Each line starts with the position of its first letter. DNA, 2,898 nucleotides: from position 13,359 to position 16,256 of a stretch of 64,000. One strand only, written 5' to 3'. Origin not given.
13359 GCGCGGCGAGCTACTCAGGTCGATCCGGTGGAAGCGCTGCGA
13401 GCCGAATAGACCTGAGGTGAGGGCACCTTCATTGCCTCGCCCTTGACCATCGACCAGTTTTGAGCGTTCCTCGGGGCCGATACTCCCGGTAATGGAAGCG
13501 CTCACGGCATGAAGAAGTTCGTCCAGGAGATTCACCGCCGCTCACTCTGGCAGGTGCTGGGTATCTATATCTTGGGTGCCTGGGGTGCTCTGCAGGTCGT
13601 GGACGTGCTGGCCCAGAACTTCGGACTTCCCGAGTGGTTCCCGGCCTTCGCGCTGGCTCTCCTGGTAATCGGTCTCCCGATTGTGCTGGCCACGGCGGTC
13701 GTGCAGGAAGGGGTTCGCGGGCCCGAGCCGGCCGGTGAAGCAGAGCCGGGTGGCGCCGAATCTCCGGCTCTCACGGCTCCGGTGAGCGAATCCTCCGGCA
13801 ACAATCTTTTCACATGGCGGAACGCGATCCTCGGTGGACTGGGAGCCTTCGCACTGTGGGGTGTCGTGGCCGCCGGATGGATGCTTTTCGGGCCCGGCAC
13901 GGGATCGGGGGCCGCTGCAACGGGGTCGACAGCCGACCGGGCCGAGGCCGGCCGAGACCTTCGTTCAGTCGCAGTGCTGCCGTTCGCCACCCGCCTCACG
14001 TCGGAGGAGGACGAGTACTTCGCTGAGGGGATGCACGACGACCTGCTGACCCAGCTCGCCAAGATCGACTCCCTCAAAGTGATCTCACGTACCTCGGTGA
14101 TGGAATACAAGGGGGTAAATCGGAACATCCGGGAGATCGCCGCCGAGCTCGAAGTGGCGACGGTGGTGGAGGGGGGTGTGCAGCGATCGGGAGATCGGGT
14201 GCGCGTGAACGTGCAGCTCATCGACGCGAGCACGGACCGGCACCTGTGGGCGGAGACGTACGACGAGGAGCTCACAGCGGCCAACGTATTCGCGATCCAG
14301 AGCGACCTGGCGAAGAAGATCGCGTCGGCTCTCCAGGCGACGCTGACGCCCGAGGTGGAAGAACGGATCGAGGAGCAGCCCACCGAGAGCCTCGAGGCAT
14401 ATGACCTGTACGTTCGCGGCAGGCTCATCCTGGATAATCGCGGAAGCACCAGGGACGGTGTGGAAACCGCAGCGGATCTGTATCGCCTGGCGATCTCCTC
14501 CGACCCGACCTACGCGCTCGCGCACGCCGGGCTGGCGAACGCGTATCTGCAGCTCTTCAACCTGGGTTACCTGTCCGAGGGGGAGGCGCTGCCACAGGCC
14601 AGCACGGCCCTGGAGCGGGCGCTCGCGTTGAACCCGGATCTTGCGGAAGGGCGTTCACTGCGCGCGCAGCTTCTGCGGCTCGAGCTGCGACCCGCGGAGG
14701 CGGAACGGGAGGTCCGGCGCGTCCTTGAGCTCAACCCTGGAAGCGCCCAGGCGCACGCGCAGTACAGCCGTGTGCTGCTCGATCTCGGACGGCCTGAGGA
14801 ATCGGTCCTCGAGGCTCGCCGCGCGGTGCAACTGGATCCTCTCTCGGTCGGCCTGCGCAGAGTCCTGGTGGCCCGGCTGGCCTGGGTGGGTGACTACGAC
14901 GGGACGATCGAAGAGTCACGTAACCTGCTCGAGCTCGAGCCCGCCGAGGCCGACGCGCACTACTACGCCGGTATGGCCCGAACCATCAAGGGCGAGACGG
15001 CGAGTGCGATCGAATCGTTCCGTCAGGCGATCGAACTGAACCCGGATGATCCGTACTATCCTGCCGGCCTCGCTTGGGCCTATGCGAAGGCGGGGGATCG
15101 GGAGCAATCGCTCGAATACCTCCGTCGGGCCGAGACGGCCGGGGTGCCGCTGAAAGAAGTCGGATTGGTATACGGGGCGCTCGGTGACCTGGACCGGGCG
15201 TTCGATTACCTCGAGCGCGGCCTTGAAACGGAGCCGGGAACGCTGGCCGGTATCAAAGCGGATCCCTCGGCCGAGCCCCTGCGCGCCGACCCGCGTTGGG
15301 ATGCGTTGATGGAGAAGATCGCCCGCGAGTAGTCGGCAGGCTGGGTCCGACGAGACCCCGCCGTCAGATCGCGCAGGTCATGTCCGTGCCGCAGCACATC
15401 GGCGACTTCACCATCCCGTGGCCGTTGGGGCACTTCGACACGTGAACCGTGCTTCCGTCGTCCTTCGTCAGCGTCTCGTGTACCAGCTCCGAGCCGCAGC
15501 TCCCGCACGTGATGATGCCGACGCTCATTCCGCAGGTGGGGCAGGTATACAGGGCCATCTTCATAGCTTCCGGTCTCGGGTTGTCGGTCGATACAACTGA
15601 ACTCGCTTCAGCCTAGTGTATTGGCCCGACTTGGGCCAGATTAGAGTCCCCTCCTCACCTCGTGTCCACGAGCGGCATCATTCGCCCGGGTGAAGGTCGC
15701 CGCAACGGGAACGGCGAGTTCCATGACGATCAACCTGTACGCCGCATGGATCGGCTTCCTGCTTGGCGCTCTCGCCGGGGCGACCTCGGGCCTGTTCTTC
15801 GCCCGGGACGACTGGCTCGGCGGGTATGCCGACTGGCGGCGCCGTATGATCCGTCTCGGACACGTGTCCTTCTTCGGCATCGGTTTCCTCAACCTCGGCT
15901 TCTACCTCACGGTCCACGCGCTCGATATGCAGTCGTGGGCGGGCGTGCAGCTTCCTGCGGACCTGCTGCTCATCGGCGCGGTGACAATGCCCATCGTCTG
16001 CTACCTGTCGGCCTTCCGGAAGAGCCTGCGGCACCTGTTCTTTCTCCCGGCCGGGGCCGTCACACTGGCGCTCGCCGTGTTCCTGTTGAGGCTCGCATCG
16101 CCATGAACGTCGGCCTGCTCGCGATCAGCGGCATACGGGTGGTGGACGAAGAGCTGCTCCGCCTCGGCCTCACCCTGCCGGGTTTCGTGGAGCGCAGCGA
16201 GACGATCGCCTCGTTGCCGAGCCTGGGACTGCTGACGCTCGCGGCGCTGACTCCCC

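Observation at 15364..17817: Membrane-sandwiched B12-radical-SAM operon with a divergent Cys-rich mini-protein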

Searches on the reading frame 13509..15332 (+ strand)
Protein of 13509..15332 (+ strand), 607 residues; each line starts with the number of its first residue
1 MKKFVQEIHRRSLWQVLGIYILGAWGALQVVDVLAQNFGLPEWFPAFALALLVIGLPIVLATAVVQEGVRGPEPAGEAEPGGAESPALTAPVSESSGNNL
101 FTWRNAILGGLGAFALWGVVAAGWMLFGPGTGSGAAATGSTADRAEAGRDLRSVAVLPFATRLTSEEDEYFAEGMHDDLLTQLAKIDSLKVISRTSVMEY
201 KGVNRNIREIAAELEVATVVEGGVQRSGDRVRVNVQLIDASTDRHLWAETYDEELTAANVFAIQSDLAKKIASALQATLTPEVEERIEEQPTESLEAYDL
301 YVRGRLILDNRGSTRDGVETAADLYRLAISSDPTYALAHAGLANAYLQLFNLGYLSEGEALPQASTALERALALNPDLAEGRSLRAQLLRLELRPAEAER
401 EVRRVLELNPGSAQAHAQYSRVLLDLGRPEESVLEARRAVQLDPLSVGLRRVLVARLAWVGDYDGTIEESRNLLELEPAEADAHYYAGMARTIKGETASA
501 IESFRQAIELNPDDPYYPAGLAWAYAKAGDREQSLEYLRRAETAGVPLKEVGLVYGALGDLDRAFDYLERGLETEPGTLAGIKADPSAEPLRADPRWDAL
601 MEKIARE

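Call 4: search_protein_families(library=pfam, proteins=[window:13509-15332:+], max_evalue=0.1)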
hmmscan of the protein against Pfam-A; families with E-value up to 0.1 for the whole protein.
window:13509-15332:+ (607 aa): 17 families
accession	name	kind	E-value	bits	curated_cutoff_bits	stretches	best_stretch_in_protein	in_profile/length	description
PF07719.23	TPR_2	-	4.8e-20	70.4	27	1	481-514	1-34/34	Tetratricopeptide repeat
PF13431.12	TPR_17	-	6.8e-16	57.6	24.4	1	404-432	4-32/34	Tetratricopeptide repeat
PF13414.12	TPR_11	-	7.1e-16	58.1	26.8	3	490-529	3-42/42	TPR repeat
PF00515.34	TPR_1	-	7.3e-16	57.7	27.8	2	481-514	1-34/34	Tetratricopeptide repeat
PF13181.12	TPR_8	-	1.1e-15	56.8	25.7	1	482-514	2-34/34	Tetratricopeptide repeat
PF13428.12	TPR_14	-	9.9e-15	54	23.5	1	414-453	2-41/44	Tetratricopeptide repeat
PF14559.12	TPR_19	-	1.8e-14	54.2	25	2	495-541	5-51/68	Tetratricopeptide repeat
PF13432.12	TPR_16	-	5e-13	49.7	32.7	2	467-515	17-65/65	Tetratricopeptide repeat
PF13429.12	TPR_15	-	7.4e-09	35.9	26.2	2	473-573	136-242/280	Tetratricopeptide repeat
PF13174.12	TPR_6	-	2e-06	28.5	26.3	0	482-513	1-32/33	Tetratricopeptide repeat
PF23914.1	TPR_CcmH_CycH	-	1.3e-05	25.5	42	0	473-533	42-102/158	Cytochrome c-type biogenesis protein H TPR domain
PF13371.12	TPR_9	-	0.00011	22.6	35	0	461-515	9-63/73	Tetratricopeptide repeat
PF13424.12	TPR_12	-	0.00034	21.2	30.1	0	550-573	50-73/77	Tetratricopeptide repeat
PF12895.13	ANAPC3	-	0.00067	20.3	27.2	1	363-431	7-74/82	Anaphase-promoting complex, cyclosome, subunit 3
PF13176.12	TPR_7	-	0.0011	19.3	27.9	0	520-540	4-24/36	Tetratricopeptide repeat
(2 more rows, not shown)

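Call 5: search_protein_families(library=ncbifam, proteins=[window:13509-15332:+], max_evalue=0.1)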
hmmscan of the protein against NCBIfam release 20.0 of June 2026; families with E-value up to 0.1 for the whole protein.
window:13509-15332:+ (607 aa): 26 families (the best 25 are shown)
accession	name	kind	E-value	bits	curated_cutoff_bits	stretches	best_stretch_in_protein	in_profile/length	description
NF047558.1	TPR_END_plus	domain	1.8e-17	63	32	3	554-602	8-56/56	TPR end-of-group domain-containing protein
NF040959.1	MamA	equivalog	3.7e-17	62.5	200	2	456-541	114-199/204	magnetosome protein MamA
TIGR02917.1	PEP_TPR_lipo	equivalog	1.5e-15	56.2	312.2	1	361-541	481-661/899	XrtA/PEP-CTERM system TPR-repeat protein PrsT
NF009037.0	PRK12370.1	equivalog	1.6e-14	53.3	589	1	150-448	120-407/553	HilA/EilA family virulence transcriptional regulator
TIGR02521.1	type_IV_pilW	equivalog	6.2e-12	45.6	154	2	339-436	27-122/234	type IV pilus biogenesis/stability protein PilW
NF033762.1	social_mot_Tgl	equivalog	1.8e-10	40.6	225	1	362-433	48-120/252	social motility TPR repeat lipoprotein Tgl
TIGR04510.1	mod_pep_cyc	subfamily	1.8e-10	40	400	1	208-441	308-529/814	putative peptide modification system cyclase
NF007302.0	PRK09782.1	equivalog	9.1e-07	27.2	1223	1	460-543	592-674/990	phage receptor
TIGR03939.1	PGA_TPR_OMP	equivalog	1.8e-06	26.5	366.65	2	368-478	384-494/800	poly-beta-1,6 N-acetyl-D-glucosamine export porin PgaA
NF002725.1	PRK02603.1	equivalog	2.6e-06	27.5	143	1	480-540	34-97/173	photosystem I assembly protein Ycf3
TIGR02552.1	LcrH_SycD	equivalog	4.7e-06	26.3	104.8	1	471-541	42-112/136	SycD/LcrH family type III secretion system chaperone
NF008520.0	PRK11447.1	equivalog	1.5e-05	23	858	1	487-543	275-331/1157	cellulose synthase complex outer membrane protein BcsC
TIGR00990.1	3a0801s09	subfamily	3.2e-05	22.8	757.25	0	358-444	307-396/615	mitochondrial import receptor subunit TOM70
NF007540.1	PRK10153.1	equivalog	8.7e-05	21.5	400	1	167-347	221-389/516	lysine decarboxylation/transport transcriptional activator CadC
NF033920.0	C39_PA2778_fam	equivalog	0.00051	19.5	150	0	485-542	194-251/255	PA2778 family cysteine peptidase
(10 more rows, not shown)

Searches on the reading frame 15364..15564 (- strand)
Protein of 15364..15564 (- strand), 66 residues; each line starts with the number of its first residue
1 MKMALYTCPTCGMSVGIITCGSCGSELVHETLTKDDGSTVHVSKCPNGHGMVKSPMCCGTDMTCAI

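Call 4: search_protein_families(library=pfam, proteins=[window:15364-15564:-], max_evalue=0.1)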
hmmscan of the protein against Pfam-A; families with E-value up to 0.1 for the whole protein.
window:15364-15564:- (66 aa): 2 families
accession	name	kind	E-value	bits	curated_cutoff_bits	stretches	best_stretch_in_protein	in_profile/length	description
PF24292.1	DUF7479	-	0.018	15.6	27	0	14-34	27-47/60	Domain of unknown function (DUF7479)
PF13408.12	Zn_ribbon_recom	-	0.068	14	25.3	1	16-50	4-34/58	Recombinase zinc beta ribbon domain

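Call 5: search_protein_families(library=ncbifam, proteins=[window:15364-15564:-], max_evalue=0.1)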
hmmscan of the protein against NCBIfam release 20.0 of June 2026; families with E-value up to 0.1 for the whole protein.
window:15364-15564:- (66 aa): 1 family
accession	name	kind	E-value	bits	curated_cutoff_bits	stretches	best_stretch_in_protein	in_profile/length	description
NF045645.1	DVU_1557_fam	equivalog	0.039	14.1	60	0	15-33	28-46/60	DVU_1557 family redox protein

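Call 15: search_protein_families(library=padloc, proteins=[window:15364-15564:-], max_evalue=0.1)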
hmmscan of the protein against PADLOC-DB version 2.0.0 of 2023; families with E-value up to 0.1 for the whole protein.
window:15364-15564:- (66 aa): 2 families
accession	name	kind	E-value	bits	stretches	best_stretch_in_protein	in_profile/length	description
PDLC00850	E1-E2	-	0.044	10.2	1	12-30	314-332/566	E1-E2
PDLC00036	DruE3|DruE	-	0.051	8.5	1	6-41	440-476/2023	SNF2 family N-terminal domain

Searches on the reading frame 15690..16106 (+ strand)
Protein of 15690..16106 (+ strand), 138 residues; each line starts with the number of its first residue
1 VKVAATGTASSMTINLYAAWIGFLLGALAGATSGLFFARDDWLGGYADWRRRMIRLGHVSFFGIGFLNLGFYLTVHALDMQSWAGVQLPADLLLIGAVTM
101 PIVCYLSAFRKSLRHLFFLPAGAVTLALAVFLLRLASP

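Call 4: search_protein_families(library=pfam, proteins=[window:15690-16106:+], max_evalue=0.1)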
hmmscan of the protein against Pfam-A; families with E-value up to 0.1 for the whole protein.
window:15690-16106:+ (138 aa): 1 family
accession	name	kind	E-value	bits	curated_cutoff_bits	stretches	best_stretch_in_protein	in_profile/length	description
PF12732.12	YtxH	-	0.0015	19.3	37.5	1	20-40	1-21/71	YtxH-like protein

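Call 5: search_protein_families(library=ncbifam, proteins=[window:15690-16106:+], max_evalue=0.1)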
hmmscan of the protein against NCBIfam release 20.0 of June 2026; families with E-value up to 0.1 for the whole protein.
window:15690-16106:+ (138 aa): 0 families

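Call 15: search_protein_families(library=padloc, proteins=[window:15723-16106:+], max_evalue=0.1)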
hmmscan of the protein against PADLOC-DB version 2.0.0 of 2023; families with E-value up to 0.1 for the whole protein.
window:15723-16106:+ (127 aa): 0 families

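Call 17: find_homologous_proteins(query=window:15723-16106:+, max_evalue=0.001)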
Query window:15723-16106:+ (127 aa): 809 proteins with E <= 0.001 among 1097 candidates; the best 120 are listed.
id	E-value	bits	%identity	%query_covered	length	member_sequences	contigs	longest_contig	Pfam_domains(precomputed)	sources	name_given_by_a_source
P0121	3.4e-76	272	100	100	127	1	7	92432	-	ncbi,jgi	jgi:hypothetical protein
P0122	1.0e-60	221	83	99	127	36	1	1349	-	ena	-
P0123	2.4e-58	214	79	100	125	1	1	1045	-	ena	-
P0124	7.8e-58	212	79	100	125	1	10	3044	-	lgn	-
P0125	1.6e-57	211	78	100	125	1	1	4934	-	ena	-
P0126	2.1e-57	211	77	100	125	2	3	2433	-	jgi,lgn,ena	-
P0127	2.4e-57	211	77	100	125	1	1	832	-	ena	-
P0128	2.4e-57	211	79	98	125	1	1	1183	-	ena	-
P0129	3.5e-57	210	77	100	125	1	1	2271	-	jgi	jgi:hypothetical protein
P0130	6.1e-57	209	77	100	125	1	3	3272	-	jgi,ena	jgi:hypothetical protein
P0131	9.2e-57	209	79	98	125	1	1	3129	-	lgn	-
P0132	1.0e-56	209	78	98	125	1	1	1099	-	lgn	-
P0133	1.0e-56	209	78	98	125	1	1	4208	-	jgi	jgi:hypothetical protein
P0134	2.2e-56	207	76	100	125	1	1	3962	-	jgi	jgi:hypothetical protein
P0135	2.9e-56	207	78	98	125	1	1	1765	-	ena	-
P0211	5.0e-43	164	62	99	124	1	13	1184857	-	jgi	jgi:hypothetical protein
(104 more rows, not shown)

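Call 29: search_solved_structures(query=A2, max_evalue=10)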
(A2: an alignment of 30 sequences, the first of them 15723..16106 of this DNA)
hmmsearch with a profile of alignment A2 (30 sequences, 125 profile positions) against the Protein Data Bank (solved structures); distinct sequences matched with E-value up to 10: 2.
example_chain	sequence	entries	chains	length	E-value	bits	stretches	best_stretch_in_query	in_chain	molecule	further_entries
7uw9_c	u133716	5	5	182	0.26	14.6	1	31-103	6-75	V-type proton ATPase subunit c"" | Vacuolar membrane ATPase subunit c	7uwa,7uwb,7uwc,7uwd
3fg2_P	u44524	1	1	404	0.76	13.1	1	39-81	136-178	Putative rubredoxin reductase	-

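Call 31: predict_structure(alignment_id=A2)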
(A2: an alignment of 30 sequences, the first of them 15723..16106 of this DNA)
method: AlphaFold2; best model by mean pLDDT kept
length: 127 residues; sequences in the alignment: 30
mean_pLDDT: 81.4   pTM: 0.74
mean pLDDT of the five models: 81.4, 80.6, 78.9, 76.6, 74.6
residues with pLDDT >= 90: 30; 70-90: 77; 50-70: 20; < 50: 0
segments of 3 or more residues with pLDDT < 50: none
pLDDT, mean of each block of 10 residues (from residue 1): 73 77 60 72 83 84 85 83 92 90 87 91 81
secondary structure, 60 per line:
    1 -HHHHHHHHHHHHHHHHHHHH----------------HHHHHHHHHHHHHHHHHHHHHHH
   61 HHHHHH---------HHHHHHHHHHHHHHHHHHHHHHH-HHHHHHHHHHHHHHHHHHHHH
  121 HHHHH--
elements in order: H2-21 H38-66 H76-98 H100-125

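Call 49: search_dna_similar(query=window:15723-16106:+, collection=plasmids, mode=protein, max_rows=15, max_evalue=0.001)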
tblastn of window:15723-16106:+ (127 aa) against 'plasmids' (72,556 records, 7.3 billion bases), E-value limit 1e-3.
No match.

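Call 52: search_protein_representatives(alignment_id=A2)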
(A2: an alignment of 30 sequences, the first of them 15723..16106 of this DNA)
Query: 30 sequences, 125 profile positions. Proteins with E-value up to 0.001 (for the whole library): 516; up to 1e-10: 310; up to 1e-30: 38. The best 150 are listed.
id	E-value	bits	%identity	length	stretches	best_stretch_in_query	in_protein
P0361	1.6e-42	160.7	-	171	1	2-118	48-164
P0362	1.1e-40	154.8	-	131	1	3-121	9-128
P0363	3.1e-40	153.3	-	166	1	4-119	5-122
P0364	1.2e-39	151.5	-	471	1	2-120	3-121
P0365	4.8e-39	149.5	-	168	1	4-118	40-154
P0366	5.2e-39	149.4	-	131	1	2-119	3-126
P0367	5.7e-39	149.3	-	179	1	3-120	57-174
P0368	8.7e-39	148.7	-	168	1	2-121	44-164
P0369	1.0e-38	148.4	-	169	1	2-123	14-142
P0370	3.6e-38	146.7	-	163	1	2-120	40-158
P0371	1.1e-36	141.9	-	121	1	2-92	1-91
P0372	3.6e-36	140.2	-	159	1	3-119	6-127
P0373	3.8e-36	140.1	-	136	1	3-122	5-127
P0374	1.2e-35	138.6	-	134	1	2-123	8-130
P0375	2.7e-35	137.4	-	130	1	2-90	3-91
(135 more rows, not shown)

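Call 56: find_related_loci(query=A2, collection=viral_contigs, flank=8000)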
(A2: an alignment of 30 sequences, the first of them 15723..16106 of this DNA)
Query A2 (127 aa) in viral_contigs; peptide patterns used: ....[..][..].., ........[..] (x = any residue, [..] = any of these).
43 stretches matched a pattern, but none encodes a relative of the query by tblastn (E <= 1e-3).

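Call 63: find_encoding_contigs(protein=P0211, flank=8000, max_places=2)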
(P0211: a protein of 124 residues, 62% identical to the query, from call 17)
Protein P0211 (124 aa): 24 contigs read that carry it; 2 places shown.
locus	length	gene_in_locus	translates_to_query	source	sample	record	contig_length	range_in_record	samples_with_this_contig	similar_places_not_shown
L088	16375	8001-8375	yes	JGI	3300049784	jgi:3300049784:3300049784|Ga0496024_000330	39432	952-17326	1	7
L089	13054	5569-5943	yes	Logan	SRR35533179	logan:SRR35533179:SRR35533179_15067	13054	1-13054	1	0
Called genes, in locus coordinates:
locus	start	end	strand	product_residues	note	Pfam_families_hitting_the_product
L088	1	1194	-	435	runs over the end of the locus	PF13638:PIN_4, PF13604:AAA_30 (faint), PF02562:PhoH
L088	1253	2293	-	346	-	PF08240:ADH_N, PF00107:ADH_zinc_N, PF13602:ADH_zinc_N_2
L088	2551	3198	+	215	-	-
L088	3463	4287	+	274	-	PF00768:Peptidase_S11, PF13354:Beta-lactamase2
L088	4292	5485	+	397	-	PF01875:Memo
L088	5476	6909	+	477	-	PF02129:Peptidase_S15, PF00561:Abhydrolase_1, PF12697:Abhydrolase_6, PF00326:Peptidase_S9 (faint), PF12146:Hydrolase_4, PF01738:DLH (faint), PF08840:BAAT_C (weak)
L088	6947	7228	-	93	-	PF13560:HTH_31 (weak), PF01381:HTH_3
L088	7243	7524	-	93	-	PF05015:HigB-like_toxin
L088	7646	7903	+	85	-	-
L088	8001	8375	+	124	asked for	-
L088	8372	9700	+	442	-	PF02310:B12-binding, PF04055:Radical_SAM, PF13282:DUF4070 (weak)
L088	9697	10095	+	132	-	-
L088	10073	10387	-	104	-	PF15943:YdaS_toxin (faint), PF13560:HTH_31, PF01381:HTH_3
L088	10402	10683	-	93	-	PF05015:HigB-like_toxin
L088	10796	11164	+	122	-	-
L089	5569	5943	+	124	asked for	-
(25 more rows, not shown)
